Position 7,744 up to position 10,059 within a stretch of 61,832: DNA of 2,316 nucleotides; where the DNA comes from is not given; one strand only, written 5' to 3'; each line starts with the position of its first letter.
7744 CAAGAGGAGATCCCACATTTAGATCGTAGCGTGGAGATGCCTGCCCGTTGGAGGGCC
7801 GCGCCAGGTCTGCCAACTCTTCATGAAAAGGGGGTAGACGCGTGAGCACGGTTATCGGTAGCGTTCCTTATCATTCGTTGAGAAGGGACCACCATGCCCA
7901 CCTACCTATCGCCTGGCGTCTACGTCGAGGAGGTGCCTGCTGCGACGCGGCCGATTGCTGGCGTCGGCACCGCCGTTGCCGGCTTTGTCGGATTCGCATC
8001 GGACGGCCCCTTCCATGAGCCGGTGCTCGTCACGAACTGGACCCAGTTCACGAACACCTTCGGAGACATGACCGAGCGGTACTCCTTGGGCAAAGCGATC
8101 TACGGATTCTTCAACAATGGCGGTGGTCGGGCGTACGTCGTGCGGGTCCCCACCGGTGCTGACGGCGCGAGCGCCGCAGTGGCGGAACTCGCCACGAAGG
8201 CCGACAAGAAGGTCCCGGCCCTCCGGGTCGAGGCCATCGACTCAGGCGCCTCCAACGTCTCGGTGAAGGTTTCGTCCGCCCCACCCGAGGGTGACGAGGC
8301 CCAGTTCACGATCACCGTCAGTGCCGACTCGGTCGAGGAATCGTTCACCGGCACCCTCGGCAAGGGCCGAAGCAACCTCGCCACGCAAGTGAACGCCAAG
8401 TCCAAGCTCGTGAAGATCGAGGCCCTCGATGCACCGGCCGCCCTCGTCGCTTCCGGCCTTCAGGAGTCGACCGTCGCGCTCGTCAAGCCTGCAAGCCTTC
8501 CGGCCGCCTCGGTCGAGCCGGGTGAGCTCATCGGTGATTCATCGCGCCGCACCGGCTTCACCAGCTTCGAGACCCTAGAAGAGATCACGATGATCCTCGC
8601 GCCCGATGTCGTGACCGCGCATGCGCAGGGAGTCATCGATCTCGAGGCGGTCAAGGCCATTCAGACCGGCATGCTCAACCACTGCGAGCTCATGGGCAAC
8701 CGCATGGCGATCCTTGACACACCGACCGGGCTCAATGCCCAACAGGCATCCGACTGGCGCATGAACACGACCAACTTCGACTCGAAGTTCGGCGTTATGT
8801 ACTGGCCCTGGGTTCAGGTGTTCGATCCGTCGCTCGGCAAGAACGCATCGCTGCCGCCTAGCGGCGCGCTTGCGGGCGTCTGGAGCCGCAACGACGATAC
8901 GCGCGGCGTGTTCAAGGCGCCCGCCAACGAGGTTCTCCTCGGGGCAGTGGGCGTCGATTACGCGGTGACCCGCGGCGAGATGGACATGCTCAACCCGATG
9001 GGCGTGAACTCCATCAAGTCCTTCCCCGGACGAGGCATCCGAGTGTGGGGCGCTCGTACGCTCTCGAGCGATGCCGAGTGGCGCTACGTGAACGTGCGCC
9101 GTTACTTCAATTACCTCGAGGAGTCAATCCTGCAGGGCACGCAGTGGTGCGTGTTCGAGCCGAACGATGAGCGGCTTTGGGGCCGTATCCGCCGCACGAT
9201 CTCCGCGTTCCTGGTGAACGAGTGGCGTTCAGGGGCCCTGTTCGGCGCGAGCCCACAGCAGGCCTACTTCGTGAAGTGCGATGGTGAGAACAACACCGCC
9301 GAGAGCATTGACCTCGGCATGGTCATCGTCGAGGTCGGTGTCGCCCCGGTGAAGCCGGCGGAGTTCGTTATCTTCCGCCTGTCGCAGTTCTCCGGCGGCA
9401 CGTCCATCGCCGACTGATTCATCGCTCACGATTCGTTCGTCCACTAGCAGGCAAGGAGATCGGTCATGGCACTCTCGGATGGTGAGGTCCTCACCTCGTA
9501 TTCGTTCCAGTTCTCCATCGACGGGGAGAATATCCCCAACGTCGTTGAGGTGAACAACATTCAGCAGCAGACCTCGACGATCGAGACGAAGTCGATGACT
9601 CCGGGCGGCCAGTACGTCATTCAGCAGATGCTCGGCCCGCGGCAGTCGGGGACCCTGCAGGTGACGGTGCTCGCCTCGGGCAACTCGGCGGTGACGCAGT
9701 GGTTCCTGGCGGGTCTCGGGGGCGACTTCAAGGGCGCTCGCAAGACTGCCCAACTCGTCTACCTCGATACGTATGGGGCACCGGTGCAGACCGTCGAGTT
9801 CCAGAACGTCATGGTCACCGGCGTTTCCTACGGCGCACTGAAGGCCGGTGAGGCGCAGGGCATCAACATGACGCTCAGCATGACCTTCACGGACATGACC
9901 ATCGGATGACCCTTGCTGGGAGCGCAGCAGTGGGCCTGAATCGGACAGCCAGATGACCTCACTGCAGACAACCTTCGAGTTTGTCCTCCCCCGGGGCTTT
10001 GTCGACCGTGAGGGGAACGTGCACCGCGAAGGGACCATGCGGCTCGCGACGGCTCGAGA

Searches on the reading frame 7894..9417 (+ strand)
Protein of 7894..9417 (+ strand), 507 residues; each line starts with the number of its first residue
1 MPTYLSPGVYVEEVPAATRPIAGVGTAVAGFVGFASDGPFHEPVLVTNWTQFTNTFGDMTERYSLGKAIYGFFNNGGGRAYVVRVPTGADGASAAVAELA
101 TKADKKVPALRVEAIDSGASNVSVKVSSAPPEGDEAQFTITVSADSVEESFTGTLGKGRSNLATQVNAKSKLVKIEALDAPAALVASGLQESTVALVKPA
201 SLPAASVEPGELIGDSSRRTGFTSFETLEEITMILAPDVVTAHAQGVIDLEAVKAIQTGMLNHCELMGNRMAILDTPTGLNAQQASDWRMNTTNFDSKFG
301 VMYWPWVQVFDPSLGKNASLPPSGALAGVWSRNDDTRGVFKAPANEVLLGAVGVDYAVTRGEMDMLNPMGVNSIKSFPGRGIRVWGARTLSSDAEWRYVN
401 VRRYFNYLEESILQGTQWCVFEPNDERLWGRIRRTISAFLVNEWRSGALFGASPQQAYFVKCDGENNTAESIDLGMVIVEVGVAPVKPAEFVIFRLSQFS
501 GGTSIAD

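Call 4: search_protein_families(library=pfam, proteins=[window:7894-9417:+], max_evalue=0.01)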
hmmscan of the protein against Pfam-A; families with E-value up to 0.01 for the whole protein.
window:7894-9417:+ (507 aa): 4 families
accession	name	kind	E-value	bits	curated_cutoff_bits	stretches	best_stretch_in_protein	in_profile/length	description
PF04984.19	Phage_sheath_1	-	4.9e-19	69.2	31.4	1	244-390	27-168/168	Phage tail sheath protein subtilisin-like domain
PF17482.7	Phage_sheath_1C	-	2.2e-18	66.7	26.9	1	391-496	1-101/104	Phage tail sheath C-terminal domain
PF10758.14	DUF2586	-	0.0028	17.3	26.4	0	27-102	22-98/386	Protein of unknown function (DUF2586)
PF22671.1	Gp18_domIII_N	-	0.0077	16.9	27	0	28-85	3-58/58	Tail sheath protein Gp18 domain III N-terminal region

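Call 47: search_dna_similar(query=window:7894-9417:+, collection=plasmids, mode=protein, max_evalue=1e-10, max_rows=30)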
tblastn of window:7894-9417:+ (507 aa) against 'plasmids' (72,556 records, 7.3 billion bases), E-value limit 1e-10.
Records with a match: 138; places in all: 239; records where one place covers at least 80% of the query: 39.
Best place of each record, by identity: <60% 138.
By first word of the organism name: Streptomyces 33; Serratia 32; Deinococcus 6; Paracoccus 5; Ensifer 4; Enterobacter 4; Chromobacterium 4; Rhodovulum 3; Cereibacter 3; Mycetohabitans 3; and 33 more.
By predicted mobility (MOB-suite, as given by PLSDB): non-mobilizable 80; conjugative 43; mobilizable 15.
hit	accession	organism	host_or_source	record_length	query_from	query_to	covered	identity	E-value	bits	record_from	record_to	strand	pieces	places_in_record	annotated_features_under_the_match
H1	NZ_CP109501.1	Streptomyces sp. NBC_01426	-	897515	1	502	99%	53.7%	2e-170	540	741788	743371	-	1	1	phage tail sheath subtilisin-like domain-containing protein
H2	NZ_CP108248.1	Kitasatospora sp. NBC_00070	-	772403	1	507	100%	53.1%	2e-161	514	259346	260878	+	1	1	phage tail sheath family protein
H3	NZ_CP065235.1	Streptomyces clavuligerus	cell culture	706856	1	502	99%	52.9%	2e-169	537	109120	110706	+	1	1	phage tail sheath subtilisin-like domain-containing protein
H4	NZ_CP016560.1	Streptomyces clavuligerus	-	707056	1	502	99%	52.9%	2e-169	537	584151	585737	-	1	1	phage tail sheath subtilisin-like domain-containing protein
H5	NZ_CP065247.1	Streptomyces clavuligerus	cell culture,lab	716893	1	502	99%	52.9%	2e-169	537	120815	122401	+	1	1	phage tail sheath subtilisin-like domain-containing protein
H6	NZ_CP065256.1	Streptomyces clavuligerus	cell culture,lab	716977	1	502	99%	52.9%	2e-169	537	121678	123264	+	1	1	phage tail sheath subtilisin-like domain-containing protein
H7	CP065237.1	Streptomyces clavuligerus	cell culture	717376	1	502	99%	52.9%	2e-169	537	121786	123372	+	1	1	phage tail sheath subtilisin-like domain-containing protein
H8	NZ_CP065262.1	Streptomyces clavuligerus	cell culture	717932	1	502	99%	52.9%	2e-169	537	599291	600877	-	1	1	phage tail sheath subtilisin-like domain-containing protein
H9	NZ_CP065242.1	Streptomyces clavuligerus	cell culture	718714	1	502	99%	52.9%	2e-169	537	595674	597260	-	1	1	phage tail sheath subtilisin-like domain-containing protein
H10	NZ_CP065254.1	Streptomyces clavuligerus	cell culture,lab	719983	1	502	99%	52.9%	2e-169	537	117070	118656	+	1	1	phage tail sheath subtilisin-like domain-containing protein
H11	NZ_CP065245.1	Streptomyces clavuligerus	cell culture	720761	1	502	99%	52.9%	2e-169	537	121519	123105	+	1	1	phage tail sheath subtilisin-like domain-containing protein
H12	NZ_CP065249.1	Streptomyces clavuligerus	cell culture,lab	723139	1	502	99%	52.9%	2e-169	537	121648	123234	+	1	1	phage tail sheath subtilisin-like domain-containing protein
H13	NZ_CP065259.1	Streptomyces clavuligerus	cell culture,lab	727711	1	502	99%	52.9%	2e-169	537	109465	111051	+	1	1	phage tail sheath subtilisin-like domain-containing protein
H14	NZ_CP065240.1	Streptomyces clavuligerus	cell culture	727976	1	502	99%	52.9%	2e-169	537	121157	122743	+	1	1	phage tail sheath subtilisin-like domain-containing protein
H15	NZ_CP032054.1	Streptomyces clavuligerus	cell culture,soil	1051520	1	502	99%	52.9%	2e-169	537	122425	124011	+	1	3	none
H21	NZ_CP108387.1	Streptomyces sp. NBC_01324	-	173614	1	507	100%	51.0%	2e-157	502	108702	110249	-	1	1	phage tail sheath family protein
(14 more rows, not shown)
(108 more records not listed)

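Call 48: get_annotated_region(hit=H2, flank=12000)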
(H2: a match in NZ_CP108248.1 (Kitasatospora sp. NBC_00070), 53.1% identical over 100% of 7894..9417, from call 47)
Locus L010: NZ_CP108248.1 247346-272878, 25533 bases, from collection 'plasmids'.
description: Kitasatospora sp. NBC_00070 plasmid unnamed1, complete sequence
organism: Kitasatospora sp. NBC_00070 (NCBI taxid 2975962)
taxonomy: Bacteria; Actinomycetota; Actinomycetes; Kitasatosporales; Streptomycetaceae; Kitasatospora; Kitasatospora sp. NBC 00070
host: -; source: -; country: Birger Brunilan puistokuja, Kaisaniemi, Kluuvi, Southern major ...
typing (MOB-suite, as given by PLSDB): non-mobilizable
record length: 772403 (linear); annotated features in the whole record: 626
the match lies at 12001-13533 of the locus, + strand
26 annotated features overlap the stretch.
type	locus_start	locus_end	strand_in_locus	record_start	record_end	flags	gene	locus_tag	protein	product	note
CDS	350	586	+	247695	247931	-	-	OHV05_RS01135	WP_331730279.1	hypothetical protein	-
CDS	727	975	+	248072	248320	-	-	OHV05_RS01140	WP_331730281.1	hypothetical protein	-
CDS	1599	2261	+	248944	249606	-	-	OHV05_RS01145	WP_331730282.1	NAD(P)-binding domain-containing protein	-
CDS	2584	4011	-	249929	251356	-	-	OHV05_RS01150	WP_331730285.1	IS1380 family transposase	-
CDS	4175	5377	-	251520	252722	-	-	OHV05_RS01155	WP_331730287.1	lytic transglycosylase domain-containing protein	-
CDS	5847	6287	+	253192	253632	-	-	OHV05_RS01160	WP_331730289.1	hypothetical protein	-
CDS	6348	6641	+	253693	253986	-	-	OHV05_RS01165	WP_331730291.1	transposase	GO:0006313 - DNA transposition [Evidence IEA]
CDS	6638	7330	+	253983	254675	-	-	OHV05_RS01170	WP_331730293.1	IS3 family transposase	-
CDS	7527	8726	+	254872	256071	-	-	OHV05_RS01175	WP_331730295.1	IS30 family transposase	-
CDS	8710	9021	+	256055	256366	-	-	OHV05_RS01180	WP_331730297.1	integrase core domain-containing protein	GO:0015074 - DNA integration [Evidence IEA]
CDS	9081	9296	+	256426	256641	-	-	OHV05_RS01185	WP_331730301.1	hypothetical protein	-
CDS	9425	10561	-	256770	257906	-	-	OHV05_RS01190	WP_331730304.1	glycosyltransferase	-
CDS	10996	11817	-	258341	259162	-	-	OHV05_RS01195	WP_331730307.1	DUF4255 domain-containing protein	-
CDS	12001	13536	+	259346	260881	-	-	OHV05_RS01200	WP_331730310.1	phage tail sheath family protein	-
CDS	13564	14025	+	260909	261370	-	-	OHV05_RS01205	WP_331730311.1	phage tail protein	-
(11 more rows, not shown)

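Call 49: get_annotated_region(hit=H1, flank=12000)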
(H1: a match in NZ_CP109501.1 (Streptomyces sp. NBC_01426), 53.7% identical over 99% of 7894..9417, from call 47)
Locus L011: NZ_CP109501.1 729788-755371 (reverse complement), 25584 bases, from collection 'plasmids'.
description: Streptomyces sp. NBC_01426 plasmid unnamed1, complete sequence
organism: Streptomyces sp. NBC_01426 (NCBI taxid 2975866)
taxonomy: Bacteria; Actinomycetota; Actinomycetes; Kitasatosporales; Streptomycetaceae; Streptomyces; Streptomyces sp. NBC 01426
host: -; source: -; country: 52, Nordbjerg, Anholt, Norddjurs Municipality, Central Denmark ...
typing (MOB-suite, as given by PLSDB): non-mobilizable
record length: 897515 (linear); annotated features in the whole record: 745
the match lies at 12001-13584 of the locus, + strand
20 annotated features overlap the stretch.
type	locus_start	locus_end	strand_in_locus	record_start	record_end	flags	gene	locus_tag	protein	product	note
CDS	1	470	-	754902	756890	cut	-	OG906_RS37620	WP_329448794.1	5'-nucleotidase C-terminal domain-containing protein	GO:0009166 - nucleotide catabolic process [Evidence IEA]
CDS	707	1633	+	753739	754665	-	bla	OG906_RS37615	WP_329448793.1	class A beta-lactamase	GO:0030655 - beta-lactam antibiotic catabolic process [Evidence IEA]; GO:0046677 - response to antibiotic [Evidence IEA]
CDS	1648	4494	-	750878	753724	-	-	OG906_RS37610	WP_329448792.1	AAA family ATPase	-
CDS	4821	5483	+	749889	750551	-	-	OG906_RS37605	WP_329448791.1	LuxR C-terminal-related transcriptional regulator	GO:0006355 - regulation of DNA-templated transcription [Evidence IEA]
CDS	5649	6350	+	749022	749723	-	-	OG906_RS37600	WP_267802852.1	DUF4255 domain-containing protein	-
CDS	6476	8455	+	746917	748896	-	-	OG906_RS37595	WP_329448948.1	AAA family ATPase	-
CDS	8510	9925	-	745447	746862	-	-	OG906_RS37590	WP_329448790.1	RICIN domain-containing protein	-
CDS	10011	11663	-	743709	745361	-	-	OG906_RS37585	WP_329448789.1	DUF4157 domain-containing protein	-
CDS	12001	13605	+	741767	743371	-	-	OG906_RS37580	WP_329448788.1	phage tail sheath subtilisin-like domain-containing protein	-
CDS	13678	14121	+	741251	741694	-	-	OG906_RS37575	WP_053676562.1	phage tail protein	-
CDS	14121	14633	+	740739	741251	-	-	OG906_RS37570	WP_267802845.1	hypothetical protein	-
CDS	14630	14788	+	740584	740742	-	-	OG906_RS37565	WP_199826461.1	DUF6760 family protein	-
CDS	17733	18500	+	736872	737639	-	-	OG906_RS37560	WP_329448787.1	hypothetical protein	-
CDS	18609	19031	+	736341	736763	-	-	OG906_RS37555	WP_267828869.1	phage tail protein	-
CDS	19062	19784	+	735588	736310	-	-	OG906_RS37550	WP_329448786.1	LysM peptidoglycan-binding domain-containing protein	-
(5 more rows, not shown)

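Call 50: get_annotated_region(hit=H3, flank=12000)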
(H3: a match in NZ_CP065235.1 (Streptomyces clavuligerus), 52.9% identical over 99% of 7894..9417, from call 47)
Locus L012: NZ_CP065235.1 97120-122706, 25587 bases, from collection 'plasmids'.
description: Streptomyces clavuligerus strain F1D18 plasmid pF1D18A, complete sequence
organism: Streptomyces clavuligerus (NCBI taxid 1901)
taxonomy: Bacteria; Actinomycetota; Actinomycetes; Kitasatosporales; Streptomycetaceae; Streptomyces; Streptomyces clavuligerus
host: -; source: cell culture; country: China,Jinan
typing (MOB-suite, as given by PLSDB): non-mobilizable; replicon rep_cluster_12,rep_cluster_1922
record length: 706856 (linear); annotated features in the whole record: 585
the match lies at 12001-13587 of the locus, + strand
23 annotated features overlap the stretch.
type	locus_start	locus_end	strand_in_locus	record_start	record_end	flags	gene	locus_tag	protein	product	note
CDS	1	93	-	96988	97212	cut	-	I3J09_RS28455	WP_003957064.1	hypothetical protein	-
CDS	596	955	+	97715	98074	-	-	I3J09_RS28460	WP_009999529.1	hypothetical protein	-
CDS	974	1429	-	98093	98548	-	-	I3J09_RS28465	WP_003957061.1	ankyrin repeat domain-containing protein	-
CDS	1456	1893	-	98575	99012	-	-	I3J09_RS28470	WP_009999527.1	hypothetical protein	-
CDS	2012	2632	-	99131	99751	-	-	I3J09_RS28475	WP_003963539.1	hypothetical protein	-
CDS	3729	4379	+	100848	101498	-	-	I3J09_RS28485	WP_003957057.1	response regulator transcription factor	GO:0000160 - phosphorelay signal transduction system [Evidence IEA]; GO:0006355 - regulation of DNA-templated ...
CDS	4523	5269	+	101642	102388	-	-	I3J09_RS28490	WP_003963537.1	DUF4255 domain-containing protein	-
CDS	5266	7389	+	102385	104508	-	-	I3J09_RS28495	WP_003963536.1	ATP-binding protein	-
CDS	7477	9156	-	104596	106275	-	-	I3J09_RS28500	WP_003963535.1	hydrolase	-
CDS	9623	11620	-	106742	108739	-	-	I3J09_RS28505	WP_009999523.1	BTAD domain-containing putative transcriptional regulator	-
CDS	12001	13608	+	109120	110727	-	-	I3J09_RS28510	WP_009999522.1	phage tail sheath subtilisin-like domain-containing protein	-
CDS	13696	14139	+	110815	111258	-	-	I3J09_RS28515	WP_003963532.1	phage tail protein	-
CDS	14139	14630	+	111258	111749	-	-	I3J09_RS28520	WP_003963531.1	hypothetical protein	-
CDS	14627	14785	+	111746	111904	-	-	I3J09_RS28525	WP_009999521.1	hypothetical protein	-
CDS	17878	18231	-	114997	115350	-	-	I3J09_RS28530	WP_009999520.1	hypothetical protein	-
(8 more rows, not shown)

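Call 51: get_annotated_region(hit=H21, flank=12000)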
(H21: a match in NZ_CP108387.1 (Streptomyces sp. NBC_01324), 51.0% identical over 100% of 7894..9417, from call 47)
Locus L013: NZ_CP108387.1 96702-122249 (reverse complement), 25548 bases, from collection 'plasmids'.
description: Streptomyces sp. NBC_01324 plasmid unnamed2, complete sequence
organism: Streptomyces sp. NBC_01324 (NCBI taxid 2903826)
taxonomy: Bacteria; Actinomycetota; Actinomycetes; Kitasatosporales; Streptomycetaceae; Streptomyces; Streptomyces sp. NBC 01324
host: -; source: -; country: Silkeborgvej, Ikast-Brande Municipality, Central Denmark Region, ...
typing (MOB-suite, as given by PLSDB): non-mobilizable
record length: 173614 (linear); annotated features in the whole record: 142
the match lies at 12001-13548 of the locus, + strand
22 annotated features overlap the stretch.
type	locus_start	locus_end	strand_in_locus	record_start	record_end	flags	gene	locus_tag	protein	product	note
CDS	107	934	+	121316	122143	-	-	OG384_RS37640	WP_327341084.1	hypothetical protein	-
CDS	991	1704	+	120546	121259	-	-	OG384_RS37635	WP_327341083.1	class F sortase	-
CDS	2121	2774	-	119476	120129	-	-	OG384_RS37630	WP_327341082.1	GPP34 family phosphoprotein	-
CDS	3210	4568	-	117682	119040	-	-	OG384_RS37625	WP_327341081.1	hydrolytic protein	-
CDS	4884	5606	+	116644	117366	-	-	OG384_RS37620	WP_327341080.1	LuxR C-terminal-related transcriptional regulator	GO:0006355 - regulation of DNA-templated transcription [Evidence IEA]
CDS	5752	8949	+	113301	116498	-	-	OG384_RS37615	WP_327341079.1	hypothetical protein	-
CDS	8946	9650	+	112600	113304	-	-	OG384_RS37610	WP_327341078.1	DUF4255 domain-containing protein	-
CDS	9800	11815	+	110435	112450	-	-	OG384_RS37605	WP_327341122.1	ATP-binding protein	-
CDS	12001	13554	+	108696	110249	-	-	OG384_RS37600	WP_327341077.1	phage tail sheath family protein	-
CDS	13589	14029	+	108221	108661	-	-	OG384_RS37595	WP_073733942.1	phage tail protein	-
CDS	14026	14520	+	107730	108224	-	-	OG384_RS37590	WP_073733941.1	zinc-ribbon domain-containing protein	-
CDS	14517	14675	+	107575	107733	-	-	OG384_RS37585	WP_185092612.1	DUF6760 family protein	-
CDS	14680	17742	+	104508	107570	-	-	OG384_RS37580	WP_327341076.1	hypothetical protein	-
CDS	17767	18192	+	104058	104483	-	-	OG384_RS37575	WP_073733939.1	phage tail protein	-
CDS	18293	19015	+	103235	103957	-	-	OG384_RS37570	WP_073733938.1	LysM peptidoglycan-binding domain-containing protein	-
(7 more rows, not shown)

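Call 86: search_protein_families(library=pfam, proteins=[L013:14680-17742:+, L010:14632-18363:+, L011:10011-11663:-, L013:3210-4568:-, L012:7477-9156:-], max_evalue=0.001)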
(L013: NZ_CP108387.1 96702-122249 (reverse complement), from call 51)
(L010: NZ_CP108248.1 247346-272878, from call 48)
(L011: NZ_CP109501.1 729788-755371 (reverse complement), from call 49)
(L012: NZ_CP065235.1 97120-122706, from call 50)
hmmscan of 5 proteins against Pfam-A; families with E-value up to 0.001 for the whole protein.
L013:14680-17742:+ (1020 aa): 0 families

L010:14632-18363:+ (1243 aa): 2 families
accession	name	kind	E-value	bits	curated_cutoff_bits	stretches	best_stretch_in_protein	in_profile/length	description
PF13699.11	eCIS_core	-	4.4e-14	52.8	22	1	393-468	2-77/79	eCIS core domain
PF03793.24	PASTA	-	1.7e-11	44.4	23.2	2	698-772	2-64/64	PASTA domain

L011:10011-11663:- (550 aa): 1 family
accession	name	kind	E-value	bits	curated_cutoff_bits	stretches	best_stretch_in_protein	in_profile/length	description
PF13699.11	eCIS_core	-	1e-14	54.9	22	1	87-159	1-77/79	eCIS core domain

L013:3210-4568:- (452 aa): 4 families
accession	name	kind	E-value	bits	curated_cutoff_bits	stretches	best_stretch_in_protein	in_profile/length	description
PF22544.2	HYDIN_VesB_CFA65-like_Ig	-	9.7e-07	29.4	25.5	0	137-186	23-71/100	HYDIN/CFA65/VesB-like, Ig-like domain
PF22067.2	Cep192_D3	-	5.3e-06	26.9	27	0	23-85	14-75/99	Cep192 domain 3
PF23619.1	Ig_VWA7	-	1.4e-05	25.7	27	0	19-83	9-72/104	VWA7 Ig-like domain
PF07172.16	GRP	-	0.00022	22.2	30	1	251-336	7-87/90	Glycine rich protein family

L012:7477-9156:- (559 aa): 3 families
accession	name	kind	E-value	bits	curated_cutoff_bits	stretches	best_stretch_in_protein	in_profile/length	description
PF01471.23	PG_binding_1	-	7.4e-06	26.5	23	0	503-545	15-56/57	Putative peptidoglycan binding domain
PF22067.2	Cep192_D3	-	0.00029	21.3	27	0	130-210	22-97/99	Cep192 domain 3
PF14016.12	DUF4232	-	0.00062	20.4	27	0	48-109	58-128/129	Domain of unknown function (DUF4232)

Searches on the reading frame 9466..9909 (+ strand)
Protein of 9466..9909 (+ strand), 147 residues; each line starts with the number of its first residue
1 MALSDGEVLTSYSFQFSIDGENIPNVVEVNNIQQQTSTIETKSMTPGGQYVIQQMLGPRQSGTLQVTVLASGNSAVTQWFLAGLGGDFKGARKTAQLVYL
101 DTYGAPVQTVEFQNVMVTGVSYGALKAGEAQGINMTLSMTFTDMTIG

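Call 4: search_protein_families(library=pfam, proteins=[window:9466-9909:+], max_evalue=0.01)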
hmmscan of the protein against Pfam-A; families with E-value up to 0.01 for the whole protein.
window:9466-9909:+ (147 aa): 1 family
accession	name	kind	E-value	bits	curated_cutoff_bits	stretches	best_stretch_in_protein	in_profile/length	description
PF06841.18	Phage_T4_gp19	-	2.7e-13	50.3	28.2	1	11-144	2-133/134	T4-like virus tail tube protein gp19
